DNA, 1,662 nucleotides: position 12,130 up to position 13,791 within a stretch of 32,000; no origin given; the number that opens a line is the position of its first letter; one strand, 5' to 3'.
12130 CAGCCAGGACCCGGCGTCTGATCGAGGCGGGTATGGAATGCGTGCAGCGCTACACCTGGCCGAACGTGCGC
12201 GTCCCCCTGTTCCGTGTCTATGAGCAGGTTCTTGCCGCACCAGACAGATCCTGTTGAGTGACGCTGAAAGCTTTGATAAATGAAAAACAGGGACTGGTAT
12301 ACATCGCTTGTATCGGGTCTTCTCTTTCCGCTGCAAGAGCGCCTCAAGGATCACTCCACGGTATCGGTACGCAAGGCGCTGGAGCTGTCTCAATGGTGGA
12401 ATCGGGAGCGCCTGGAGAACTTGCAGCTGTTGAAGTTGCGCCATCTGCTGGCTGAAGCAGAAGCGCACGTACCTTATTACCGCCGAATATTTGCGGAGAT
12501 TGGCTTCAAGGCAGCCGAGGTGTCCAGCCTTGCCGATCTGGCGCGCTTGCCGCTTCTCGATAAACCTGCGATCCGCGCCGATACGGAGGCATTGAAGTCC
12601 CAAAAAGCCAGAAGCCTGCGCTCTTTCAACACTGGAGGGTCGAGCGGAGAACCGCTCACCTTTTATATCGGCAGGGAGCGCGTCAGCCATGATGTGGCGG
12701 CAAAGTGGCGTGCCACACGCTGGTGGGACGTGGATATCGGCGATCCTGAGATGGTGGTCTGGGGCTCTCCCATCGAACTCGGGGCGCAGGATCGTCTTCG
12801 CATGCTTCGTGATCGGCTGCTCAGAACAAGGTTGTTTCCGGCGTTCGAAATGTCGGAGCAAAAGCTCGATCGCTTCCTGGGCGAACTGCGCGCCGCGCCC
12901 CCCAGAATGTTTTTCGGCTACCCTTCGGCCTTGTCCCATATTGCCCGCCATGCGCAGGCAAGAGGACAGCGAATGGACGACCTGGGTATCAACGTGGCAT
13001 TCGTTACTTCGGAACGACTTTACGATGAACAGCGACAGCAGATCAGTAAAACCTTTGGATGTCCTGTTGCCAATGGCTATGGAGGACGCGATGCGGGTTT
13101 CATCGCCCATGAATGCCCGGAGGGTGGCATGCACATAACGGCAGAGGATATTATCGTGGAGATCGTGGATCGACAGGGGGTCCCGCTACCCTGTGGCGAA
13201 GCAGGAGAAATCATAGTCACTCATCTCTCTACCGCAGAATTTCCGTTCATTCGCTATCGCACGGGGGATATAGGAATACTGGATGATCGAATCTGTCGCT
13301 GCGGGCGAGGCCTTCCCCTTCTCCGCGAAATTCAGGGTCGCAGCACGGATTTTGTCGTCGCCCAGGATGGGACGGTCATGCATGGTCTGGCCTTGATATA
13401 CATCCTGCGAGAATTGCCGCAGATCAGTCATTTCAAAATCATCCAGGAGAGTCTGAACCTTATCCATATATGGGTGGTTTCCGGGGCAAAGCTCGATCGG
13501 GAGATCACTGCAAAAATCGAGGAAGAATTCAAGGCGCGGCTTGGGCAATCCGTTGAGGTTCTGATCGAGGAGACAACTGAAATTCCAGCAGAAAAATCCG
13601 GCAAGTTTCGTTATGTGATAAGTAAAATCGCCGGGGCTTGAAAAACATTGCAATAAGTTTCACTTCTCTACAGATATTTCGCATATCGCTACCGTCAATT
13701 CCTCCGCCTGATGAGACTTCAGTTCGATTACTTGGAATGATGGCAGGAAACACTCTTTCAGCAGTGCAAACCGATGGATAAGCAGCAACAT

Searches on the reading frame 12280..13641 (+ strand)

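Call 7: search_protein_families(library=ncbifam, proteins=[window:12280-13641:+], max_evalue=0.001)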
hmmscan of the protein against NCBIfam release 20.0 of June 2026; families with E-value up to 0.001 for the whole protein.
window:12280-13641:+ (453 aa): 8 families
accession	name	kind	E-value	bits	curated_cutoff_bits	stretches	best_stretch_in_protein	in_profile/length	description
NF045666.1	DVU1553_fam_AMP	equivalog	8.5e-43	146.7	300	1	37-354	15-330/331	DVU_1553 family AMP-dependent CoA ligase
NF053551.1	FlxY_rubin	equivalog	4.5e-34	117.9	520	2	253-436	220-406/424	flexirubin biosynthesis putative acyl-CoA ligase FlxY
NF041878.1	paak_haloarch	equivalog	1.6e-30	106.1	700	2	215-427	180-399/427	phenylacetate--CoA ligase PaaK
TIGR02155.1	PA_CoA_ligase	equivalog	5.7e-27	94.3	646.3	2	203-448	163-420/422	phenylacetate--CoA ligase PaaK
NF041217.1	BagE_FevW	exception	4.9e-16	58.7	800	1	222-402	178-360/424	bagremycin/ferroverdin synthetase BagE/FevW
TIGR02304.1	aden_form_hyp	equivalog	3.8e-15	55.8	251.9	1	195-412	175-388/430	F390 synthetase-related protein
TIGR03335.1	F390_ftsA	equivalog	6.1e-14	51.5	458.7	2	219-344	188-319/445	coenzyme F390 synthetase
NF004808.0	PRK06155.1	equivalog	0.00092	17.6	722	0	249-315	306-376/542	ATP-dependent acyl-CoA ligase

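Call 9: search_protein_families(library=pfam, proteins=[window:12280-13641:+], max_evalue=0.001)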
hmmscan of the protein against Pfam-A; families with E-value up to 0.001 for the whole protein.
window:12280-13641:+ (453 aa): 1 family
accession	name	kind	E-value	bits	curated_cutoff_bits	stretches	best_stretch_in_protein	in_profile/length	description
PF00501.34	AMP-binding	-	1.3e-07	31.3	29.9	1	196-315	245-376/384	AMP-binding enzyme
